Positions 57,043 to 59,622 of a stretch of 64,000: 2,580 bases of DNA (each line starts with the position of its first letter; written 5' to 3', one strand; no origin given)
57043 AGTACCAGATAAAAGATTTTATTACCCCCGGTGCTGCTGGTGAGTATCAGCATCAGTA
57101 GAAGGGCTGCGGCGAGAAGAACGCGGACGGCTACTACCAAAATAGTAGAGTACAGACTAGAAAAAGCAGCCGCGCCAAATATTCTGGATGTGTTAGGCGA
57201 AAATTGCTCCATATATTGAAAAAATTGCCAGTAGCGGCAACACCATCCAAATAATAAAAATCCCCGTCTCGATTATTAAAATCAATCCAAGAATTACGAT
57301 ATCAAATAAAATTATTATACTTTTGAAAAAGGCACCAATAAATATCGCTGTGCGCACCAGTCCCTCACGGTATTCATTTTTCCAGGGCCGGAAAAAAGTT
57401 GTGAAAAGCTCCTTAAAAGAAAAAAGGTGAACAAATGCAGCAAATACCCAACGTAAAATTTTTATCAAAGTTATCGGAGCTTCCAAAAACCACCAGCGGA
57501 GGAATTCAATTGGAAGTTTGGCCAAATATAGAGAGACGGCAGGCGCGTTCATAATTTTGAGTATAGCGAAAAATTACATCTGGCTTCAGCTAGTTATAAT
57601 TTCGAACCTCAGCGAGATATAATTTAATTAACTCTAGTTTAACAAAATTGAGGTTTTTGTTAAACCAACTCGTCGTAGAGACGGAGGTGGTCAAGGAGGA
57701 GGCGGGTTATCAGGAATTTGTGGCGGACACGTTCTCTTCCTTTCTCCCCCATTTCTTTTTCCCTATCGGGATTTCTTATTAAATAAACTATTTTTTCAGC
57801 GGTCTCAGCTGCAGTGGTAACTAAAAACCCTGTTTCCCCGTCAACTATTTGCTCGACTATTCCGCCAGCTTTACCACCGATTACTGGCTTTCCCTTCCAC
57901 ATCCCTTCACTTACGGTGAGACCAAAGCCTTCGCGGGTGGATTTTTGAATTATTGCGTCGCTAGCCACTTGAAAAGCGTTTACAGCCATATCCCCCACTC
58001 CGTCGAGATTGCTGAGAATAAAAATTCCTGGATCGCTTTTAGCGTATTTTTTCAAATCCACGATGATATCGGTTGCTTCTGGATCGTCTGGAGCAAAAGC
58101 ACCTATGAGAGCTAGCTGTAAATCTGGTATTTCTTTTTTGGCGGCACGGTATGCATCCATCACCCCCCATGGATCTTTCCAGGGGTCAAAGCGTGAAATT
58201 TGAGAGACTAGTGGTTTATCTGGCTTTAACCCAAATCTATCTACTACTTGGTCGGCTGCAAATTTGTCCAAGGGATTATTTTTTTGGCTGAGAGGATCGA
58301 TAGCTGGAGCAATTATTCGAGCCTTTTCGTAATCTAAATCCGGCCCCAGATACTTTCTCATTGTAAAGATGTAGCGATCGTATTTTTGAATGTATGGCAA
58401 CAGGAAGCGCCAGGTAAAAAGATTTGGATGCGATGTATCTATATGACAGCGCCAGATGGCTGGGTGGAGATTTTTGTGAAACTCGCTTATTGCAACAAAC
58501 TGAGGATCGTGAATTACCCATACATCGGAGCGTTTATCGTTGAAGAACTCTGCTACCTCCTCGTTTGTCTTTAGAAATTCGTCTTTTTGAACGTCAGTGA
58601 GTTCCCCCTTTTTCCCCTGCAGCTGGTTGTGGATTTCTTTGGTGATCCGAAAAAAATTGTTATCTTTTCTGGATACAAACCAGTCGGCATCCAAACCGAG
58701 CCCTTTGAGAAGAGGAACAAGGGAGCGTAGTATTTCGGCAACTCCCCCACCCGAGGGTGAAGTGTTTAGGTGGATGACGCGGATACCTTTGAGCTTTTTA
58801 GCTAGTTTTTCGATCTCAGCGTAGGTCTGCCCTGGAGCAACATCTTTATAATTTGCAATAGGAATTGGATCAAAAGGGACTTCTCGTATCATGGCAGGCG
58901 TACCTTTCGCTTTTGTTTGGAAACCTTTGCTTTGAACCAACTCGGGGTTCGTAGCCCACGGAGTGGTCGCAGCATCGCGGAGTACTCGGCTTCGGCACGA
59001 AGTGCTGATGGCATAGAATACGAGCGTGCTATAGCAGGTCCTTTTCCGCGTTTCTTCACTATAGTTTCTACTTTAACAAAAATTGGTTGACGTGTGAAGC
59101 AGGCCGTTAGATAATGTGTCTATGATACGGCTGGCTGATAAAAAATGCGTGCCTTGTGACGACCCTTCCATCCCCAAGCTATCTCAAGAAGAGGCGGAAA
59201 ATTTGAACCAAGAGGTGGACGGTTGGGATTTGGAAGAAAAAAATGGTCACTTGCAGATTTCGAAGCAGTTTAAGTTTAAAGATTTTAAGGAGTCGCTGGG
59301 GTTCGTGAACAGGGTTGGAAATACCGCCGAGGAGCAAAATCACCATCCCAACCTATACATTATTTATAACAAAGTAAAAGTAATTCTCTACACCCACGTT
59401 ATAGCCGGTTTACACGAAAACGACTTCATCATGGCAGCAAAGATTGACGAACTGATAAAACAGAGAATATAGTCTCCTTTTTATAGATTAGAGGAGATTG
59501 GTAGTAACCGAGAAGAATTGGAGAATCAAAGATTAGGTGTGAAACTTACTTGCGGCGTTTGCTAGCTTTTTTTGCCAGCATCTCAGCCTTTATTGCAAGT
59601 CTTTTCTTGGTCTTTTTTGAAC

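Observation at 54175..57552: Operon with a membrane-anchored ClpB/ClpC-like AAA+ unfoldase whose first ATPase domain is degenerate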

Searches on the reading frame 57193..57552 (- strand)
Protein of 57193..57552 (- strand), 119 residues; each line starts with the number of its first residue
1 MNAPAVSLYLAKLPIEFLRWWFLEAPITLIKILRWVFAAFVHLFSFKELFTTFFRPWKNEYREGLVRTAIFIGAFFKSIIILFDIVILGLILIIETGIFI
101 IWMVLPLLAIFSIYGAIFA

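Call 3: search_protein_families(library=pfam, proteins=[window:57193-57552:-], max_evalue=0.1)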
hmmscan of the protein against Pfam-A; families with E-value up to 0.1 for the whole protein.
window:57193-57552:- (119 aa): 0 families

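Call 4: search_protein_families(library=ncbifam, proteins=[window:57193-57552:-], max_evalue=0.1)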
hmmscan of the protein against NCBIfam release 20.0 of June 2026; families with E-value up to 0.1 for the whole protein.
window:57193-57552:- (119 aa): 0 families

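Call 30: find_homologous_proteins(query=A1, max_evalue=0.001)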
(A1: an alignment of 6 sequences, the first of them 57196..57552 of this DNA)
Query A1 (6 sequences) (119 aa, profile of the alignment): 806 proteins with E <= 0.001 among 3384 candidates; the best 120 are listed.
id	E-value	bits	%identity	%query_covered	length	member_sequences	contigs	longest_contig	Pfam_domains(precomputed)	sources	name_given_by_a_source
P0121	8.1e-46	173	100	100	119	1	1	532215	-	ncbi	ncbi:MAG: hypothetical protein WD187_00955 [Candidatus Woykebacteria bacterium]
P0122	1.8e-45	172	67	100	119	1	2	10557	-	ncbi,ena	-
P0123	1.9e-44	169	45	98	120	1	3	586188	-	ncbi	ncbi:MAG: hypothetical protein WD231_03600 [Candidatus Woykebacteria bacterium]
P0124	5.9e-44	167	50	97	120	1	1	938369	-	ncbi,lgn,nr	ncbi:MAG: hypothetical protein Q8P13_02290 [bacterium]|nr:hypothetical protein [bacterium]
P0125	7.5e-43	164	79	100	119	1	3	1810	-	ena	-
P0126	1.1e-42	163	50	98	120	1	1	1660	-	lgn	-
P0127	1.9e-42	162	78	100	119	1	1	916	-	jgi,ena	-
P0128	3.7e-42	161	74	100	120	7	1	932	-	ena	-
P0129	9.0e-42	160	71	100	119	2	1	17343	-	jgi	jgi:hypothetical protein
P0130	1.3e-41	160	78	99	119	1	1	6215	-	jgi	jgi:hypothetical protein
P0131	1.6e-41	159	78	100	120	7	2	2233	-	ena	-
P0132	2.1e-41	159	66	100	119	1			-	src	-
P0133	3.9e-41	158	67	99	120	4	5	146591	-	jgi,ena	-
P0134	5.7e-41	157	70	100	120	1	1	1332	-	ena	-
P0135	7.9e-41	157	46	88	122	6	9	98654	-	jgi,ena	-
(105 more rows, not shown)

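Call 34: find_related_loci(query=A1, collection=genome_contigs, flank=10000)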
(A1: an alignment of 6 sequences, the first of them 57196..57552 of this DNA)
Query A1 (119 aa) in genome_contigs; peptide patterns used: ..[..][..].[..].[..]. (x = any residue, [..] = any of these).
107 stretches matched a pattern; 67 encode a relative of the query (tblastn E <= 1e-3); 67 distinct loci.
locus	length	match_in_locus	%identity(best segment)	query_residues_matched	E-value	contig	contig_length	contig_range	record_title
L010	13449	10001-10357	74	1-119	7e-56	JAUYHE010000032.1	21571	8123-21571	MAG: bacterium isolate C24_maxbin.080_sub C24_k141_1073989, whole genome shotgun sequence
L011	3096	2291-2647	67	1-119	8e-53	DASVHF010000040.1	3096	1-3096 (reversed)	MAG TPA_asm: Candidatus Nanoarchaeia archaeon isolate SMAG_U2959 k141_321287, whole genome shotgun sequence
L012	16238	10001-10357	68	1-119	7e-50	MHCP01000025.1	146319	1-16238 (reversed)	MAG: Candidatus Woykebacteria bacterium RBG_13_40_15 RBG_13_scaffold_46, whole genome shotgun sequence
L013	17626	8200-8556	66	1-119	8e-49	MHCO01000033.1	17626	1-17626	MAG: Candidatus Woykebacteria bacterium GWB1_45_5 gwb1_scaffold_3436, whole genome shotgun sequence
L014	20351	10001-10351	52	3-119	2e-31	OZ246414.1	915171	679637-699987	MAG: uncultured Gammaproteobacteria bacterium isolate SRP119689_co1_109 genome assembly, chromosome: 1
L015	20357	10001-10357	46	3-119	8e-31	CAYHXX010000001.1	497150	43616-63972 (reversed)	MAG TPA_asm: uncultured Gammaproteobacteria bacterium isolate ERP119705_co16_46 genome assembly, contig: NODE_4_length_4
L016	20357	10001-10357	45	3-119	1e-27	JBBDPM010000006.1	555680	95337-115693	MAG: Candidatus Woykebacteria bacterium isolate LejiaB_42_22 Lejia_B_6_length_555680_cov_13, whole genome shotgun sequen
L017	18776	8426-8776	42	2-119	5e-27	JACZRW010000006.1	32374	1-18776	MAG: Patescibacteria group bacterium isolate B106T1L10 B106T1L10_NODE1539, whole genome shotgun sequence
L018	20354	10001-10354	46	4-119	1e-26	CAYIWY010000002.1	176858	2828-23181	MAG TPA_asm: uncultured Gammaproteobacteria bacterium isolate ERP119705_co4_291 genome assembly, contig: NODE_13_length_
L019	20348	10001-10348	48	3-118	1e-25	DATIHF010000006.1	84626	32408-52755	MAG TPA_asm: Candidatus Saccharimonadales bacterium isolate SMAG_U15631 k141_63947, whole genome shotgun sequence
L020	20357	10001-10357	44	1-119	2e-23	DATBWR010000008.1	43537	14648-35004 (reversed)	MAG TPA_asm: Candidatus Nanoarchaeia archaeon isolate SMAG_U7546 k141_355362, whole genome shotgun sequence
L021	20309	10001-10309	42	9-111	5e-23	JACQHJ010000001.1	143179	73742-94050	MAG: Candidatus Levyibacteriota bacterium isolate NC_groundwater_1096_Ag_S2p5_37_166 S_2p5_S6_coassembly_k141_261773, wh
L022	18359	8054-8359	44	10-111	9e-23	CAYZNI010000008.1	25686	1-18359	MAG TPA_asm: Candidatus Woesearchaeota archaeon isolate SRP173033_co2_255 genome assembly, contig: NODE_662_length_25686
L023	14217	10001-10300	47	12-111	1e-22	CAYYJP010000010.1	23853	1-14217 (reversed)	MAG TPA_asm: uncultured Gammaproteobacteria bacterium isolate SRP050083_co7_164 genome assembly, contig: NODE_1597_lengt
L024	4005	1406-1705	45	12-111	1e-22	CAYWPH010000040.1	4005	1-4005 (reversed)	MAG TPA_asm: uncultured Gammaproteobacteria bacterium isolate SRP302447_co3_825 genome assembly, contig: NODE_70372_leng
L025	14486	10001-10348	41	6-118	4e-22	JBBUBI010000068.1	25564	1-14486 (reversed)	MAG: Patescibacteria group bacterium isolate H52-bin033_1 H52_bin033_1_000000000068, whole genome shotgun sequence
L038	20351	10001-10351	39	2-117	2e-19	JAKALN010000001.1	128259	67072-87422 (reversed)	MAG: bacterium isolate WY5.bin128 NODE_199_length_128259_cov_9.479966, whole genome shotgun sequence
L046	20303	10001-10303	43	6-106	5e-18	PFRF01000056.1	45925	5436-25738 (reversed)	MAG: Candidatus Levybacteria bacterium CG_4_9_14_0_2_um_filter_35_21 CG_4_9_14_0.2_um_filter_scaffold_582_c, whole genom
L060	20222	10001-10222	49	6-80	2e-15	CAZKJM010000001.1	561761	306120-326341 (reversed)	MAG TPA_asm: uncultured Gammaproteobacteria bacterium isolate binchicken_co20_415 genome assembly, contig: NODE_8_length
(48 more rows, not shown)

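Call 45: search_protein_families(library=pfam, proteins=[L021:8628-9515:+, L021:12716-13966:+, L021:5304-7223:+, L021:14021-15487:+, L021:15496-16431:+, L021:16790-17059:+, L021:17069-19414:+, L021:4808-5236:+, L021:4075-4806:+, L025:2447-4831:+], max_evalue=0.0001)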
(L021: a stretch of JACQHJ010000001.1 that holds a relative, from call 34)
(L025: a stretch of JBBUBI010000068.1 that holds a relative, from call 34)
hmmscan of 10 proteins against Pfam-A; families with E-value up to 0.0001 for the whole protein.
L021:8628-9515:+ (295 aa): 2 families
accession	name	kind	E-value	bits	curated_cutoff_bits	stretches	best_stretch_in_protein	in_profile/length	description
PF01556.23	DnaJ_C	-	1.8e-35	122.7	26.6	1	142-271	3-152/152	DnaJ C terminal domain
PF00226.36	DnaJ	-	8.2e-29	99.9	27.8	1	5-66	1-63/63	DnaJ domain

L021:12716-13966:+ (416 aa): 3 families
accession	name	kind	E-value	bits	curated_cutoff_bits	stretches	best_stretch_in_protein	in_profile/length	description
PF13184.12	KH_5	-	2.1e-23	82.6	27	1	216-285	1-69/69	NusA-like KH domain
PF08529.16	NusA_N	-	5.2e-17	62.6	23.8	2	21-82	1-60/119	NusA N-terminal domain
PF23095.1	KH_NusA_C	-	4.3e-07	30.3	34.2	1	294-326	3-35/59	Transcription termination/antitermination protein NusA, KH domain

L021:5304-7223:+ (639 aa): 2 families
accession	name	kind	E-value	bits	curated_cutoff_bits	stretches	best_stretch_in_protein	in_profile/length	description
PF00012.26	HSP70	-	8.9e-254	843.6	20.6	1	4-597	1-599/599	Hsp70 protein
PF06723.19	MreB_Mbl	-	1.4e-18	67.3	27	1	113-369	74-316/327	MreB/Mbl protein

L021:14021-15487:+ (488 aa): 6 families
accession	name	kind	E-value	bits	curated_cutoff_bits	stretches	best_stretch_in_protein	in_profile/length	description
PF00009.33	GTP_EFTU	-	2.1e-36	125.8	26.5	1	18-177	6-183/188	Elongation factor Tu GTP binding domain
PF11987.13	IF-2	-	1.6e-22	80.1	27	1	297-387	20-116/117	Translation-initiation factor 2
PF22042.2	EF-G_D2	-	1.8e-16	60.5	27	1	196-275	1-83/84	Elongation factor G domain 2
PF01926.29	MMR_HSR1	-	2.9e-10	40.7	21.9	1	18-127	2-113/113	50S ribosome-binding GTPase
PF00071.28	Ras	-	2.8e-09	37.2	21.6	1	18-176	2-156/162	Ras family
PF03144.31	GTP_EFTU_D2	-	4.3e-09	37.1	30.3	1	419-473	3-59/73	Elongation factor Tu domain 2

L021:15496-16431:+ (311 aa): 0 families

L021:16790-17059:+ (89 aa): 1 family
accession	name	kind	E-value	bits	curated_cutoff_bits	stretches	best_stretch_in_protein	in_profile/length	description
PF00312.27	Ribosomal_S15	-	2.3e-29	101.8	31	1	8-87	1-80/81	Ribosomal protein S15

L021:17069-19414:+ (781 aa): 7 families
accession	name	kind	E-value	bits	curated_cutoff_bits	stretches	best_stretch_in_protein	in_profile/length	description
PF01138.27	RNase_PH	-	2.5e-59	199.8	25.5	2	331-464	1-130/130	3' exoribonuclease family, domain 1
PF00575.29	S1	-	6e-19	68.6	22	1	631-700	3-73/74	S1 RNA binding domain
PF00013.35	KH_1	-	1.7e-12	47.4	21.5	1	567-623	2-64/66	KH domain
PF03725.20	RNase_PH_C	-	4.8e-11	42.9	20.8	1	146-214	1-65/67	3' exoribonuclease family, domain 2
PF23459.1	S1_RRP5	-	1.8e-06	28.8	27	1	633-693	4-64/72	RRP5 S1 domain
PF23052.1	KH_N4BP1_2nd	-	1.3e-05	25.6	27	0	581-631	19-68/120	N4BP1, second type I KH-domain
PF22675.2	KH-I_KHDC4-BBP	-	4.1e-05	23.8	30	0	576-614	8-47/76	KHDC4/BBP-like, KH-domain type I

L021:4808-5236:+ (142 aa): 1 family
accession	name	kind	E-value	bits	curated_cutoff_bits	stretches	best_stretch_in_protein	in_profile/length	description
PF01025.24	GrpE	-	2.1e-31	109.3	25.8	1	4-139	16-164/165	GrpE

L021:4075-4806:+ (243 aa): 2 families
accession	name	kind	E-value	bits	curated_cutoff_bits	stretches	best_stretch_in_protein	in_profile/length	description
PF01628.27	HrcA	-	1.8e-14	54.7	22.2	1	81-225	82-214/215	HrcA protein C terminal domain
PF03444.21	HrcA_DNA-bdg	-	1.8e-05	24.7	21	1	3-65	1-62/79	Winged helix-turn-helix transcription repressor, HrcA DNA-binding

L025:2447-4831:+ (794 aa): 0 families

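Call 70: search_protein_families(library=pfam, proteins=[L046:872-1171:+, L046:1184-3436:+, L046:3464-4846:+, L046:4851-7619:+, L046:7623-8150:+, L046:8116-9957:+, L046:12739-13242:+, L046:14105-14365:+, L046:19287-19859:+, L038:7110-8978:+], max_evalue=0.001)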
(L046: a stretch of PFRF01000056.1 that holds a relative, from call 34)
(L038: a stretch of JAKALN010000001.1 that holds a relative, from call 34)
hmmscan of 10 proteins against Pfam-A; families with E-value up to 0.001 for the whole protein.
L046:872-1171:+ (99 aa): 1 family
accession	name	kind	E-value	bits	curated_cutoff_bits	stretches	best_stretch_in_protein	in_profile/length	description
PF18895.5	T4SS_pilin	-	1.2e-05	25.7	26.6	1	33-86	17-69/71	Type IV secretion system pilin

L046:1184-3436:+ (750 aa): 0 families

L046:3464-4846:+ (460 aa): 0 families

L046:4851-7619:+ (922 aa): 20 families
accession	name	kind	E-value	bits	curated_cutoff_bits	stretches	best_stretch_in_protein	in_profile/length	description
PF07724.20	AAA_2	-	4.1e-70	235.5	27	1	528-720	1-164/166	AAA domain (Cdc48 subfamily)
PF17871.7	AAA_lid_9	-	1.2e-26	93.1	22.8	1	390-466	1-77/104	AAA lid domain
PF00004.35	AAA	-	3.5e-23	82.9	21.2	2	252-367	2-111/131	ATPase family associated with various cellular activities (AAA)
PF10431.15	ClpB_D2-small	-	1.1e-20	73.9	21.9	1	728-807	1-80/81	C-terminal, D2-small domain, of ClpB protein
PF07728.20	AAA_5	-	2.1e-19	70.4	22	1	533-654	2-125/139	AAA domain (dynein-related subfamily)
PF13191.12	AAA_16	-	2.4e-10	41.6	32.6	1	229-273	2-49/167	AAA ATPase domain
PF02861.25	Clp_N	-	3.2e-10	40.4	20.7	1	79-126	1-50/53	Clp amino terminal domain, pathogenicity island component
PF13401.12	AAA_22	-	4.1e-10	40.5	27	0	534-628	9-110/130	AAA domain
PF00158.32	Sigma54_activat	-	3.7e-09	36.9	20.2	1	531-653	23-145/168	Sigma-54 interaction domain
PF13173.12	AAA_14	-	1.8e-08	34.9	27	0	252-334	6-77/129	AAA domain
PF01695.23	IstB_IS21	-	6e-07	29.6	24.1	0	187-314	37-154/238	IstB-like ATP binding protein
PF05621.17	TniB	-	1.1e-06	28.7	22.4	1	252-384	39-182/189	Bacterial TniB protein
PF20720.3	nSTAND3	-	1e-05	25.8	27.2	0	247-274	16-43/155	Novel STAND NTPase 3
PF01637.24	ATPase_2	-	1.4e-05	25.4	33.2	0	232-271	4-43/225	ATPase domain predominantly from Archaea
PF12775.13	AAA_7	-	2.9e-05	24.1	25.8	0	532-579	35-82/181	P-loop containing dynein motor region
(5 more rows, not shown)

L046:7623-8150:+ (175 aa): 1 family
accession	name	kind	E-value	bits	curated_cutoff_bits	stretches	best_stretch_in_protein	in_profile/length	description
PF22148.1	Fervidolysin_NPro-like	-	8.2e-06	26.6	21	1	83-169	11-81/81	Fervidolysin N-terminal prodomain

L046:8116-9957:+ (613 aa): 3 families
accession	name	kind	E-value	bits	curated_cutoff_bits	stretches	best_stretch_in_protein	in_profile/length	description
PF00082.27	Peptidase_S8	-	1e-52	179.7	21.8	1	169-418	2-274/288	Subtilase family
PF22148.1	Fervidolysin_NPro-like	-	3.2e-08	34.3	21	1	46-133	4-81/81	Fervidolysin N-terminal prodomain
PF13620.12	CarboxypepD_reg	-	3.1e-05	24.7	32.3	1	485-527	11-56/82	Carboxypeptidase regulatory-like domain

L046:12739-13242:+ (167 aa): 0 families

L046:14105-14365:+ (86 aa): 1 family
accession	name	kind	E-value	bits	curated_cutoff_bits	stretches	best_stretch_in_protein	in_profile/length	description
PF10055.14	DUF2292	-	3.1e-05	23.9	22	1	14-39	4-29/37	Uncharacterized small protein (DUF2292)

L046:19287-19859:+ (190 aa): 1 family
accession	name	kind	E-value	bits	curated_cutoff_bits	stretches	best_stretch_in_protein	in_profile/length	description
PF04203.18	Sortase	-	4.6e-22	78.5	26.6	1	54-188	1-124/125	Sortase domain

L038:7110-8978:+ (622 aa): 2 families
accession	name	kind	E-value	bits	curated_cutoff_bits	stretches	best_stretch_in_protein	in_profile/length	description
PF17210.9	SdrD_B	-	1.6e-08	35.2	29.7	1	462-519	6-66/112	SdrD B-like domain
PF13620.12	CarboxypepD_reg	-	4.7e-06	27.3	32.3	1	474-523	8-60/82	Carboxypeptidase regulatory-like domain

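Call 79: search_protein_families(library=padloc, proteins=[window:57193-57552:-], max_evalue=0.01)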
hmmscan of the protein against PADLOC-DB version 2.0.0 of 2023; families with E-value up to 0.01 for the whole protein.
window:57193-57552:- (119 aa): 0 families

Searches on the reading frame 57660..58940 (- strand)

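Call 24: search_protein_families(library=pfam, proteins=[window:57660-58940:-], max_evalue=1)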
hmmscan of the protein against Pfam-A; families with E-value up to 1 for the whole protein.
window:57660-58940:- (426 aa): 5 families
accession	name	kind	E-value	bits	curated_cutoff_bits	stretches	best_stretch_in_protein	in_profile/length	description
PF21269.3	TreT_GT1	-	3.4e-48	163.4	27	1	57-198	1-143/144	Trehalose synthase, N-terminal domain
PF00534.26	Glycos_transf_1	-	3.2e-21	76.1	26.4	1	236-404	9-172/172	Glycosyl transferases group 1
PF13692.12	Glyco_trans_1_4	-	3e-12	47.4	27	1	248-390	7-142/142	Glycosyl transferases group 1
PF13524.12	Glyco_trans_1_2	-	0.00026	21.4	25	1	341-409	65-133/144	Glycosyl transferase-like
PF20706.3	GT4-conflict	-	0.0087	15.5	26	1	326-385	281-333/385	Family 4 Glycosyltransferase in conflict systems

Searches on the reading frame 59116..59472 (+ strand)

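Call 40: search_protein_families(library=pfam, proteins=[window:59116-59472:+], max_evalue=0.00001)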
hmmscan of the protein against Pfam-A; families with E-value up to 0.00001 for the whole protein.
window:59116-59472:+ (118 aa): 1 family
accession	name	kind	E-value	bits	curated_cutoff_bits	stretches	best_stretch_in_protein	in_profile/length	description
PF01329.24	Pterin_4a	-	2.2e-30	105.1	26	1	21-113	2-91/91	Pterin 4 alpha carbinolamine dehydratase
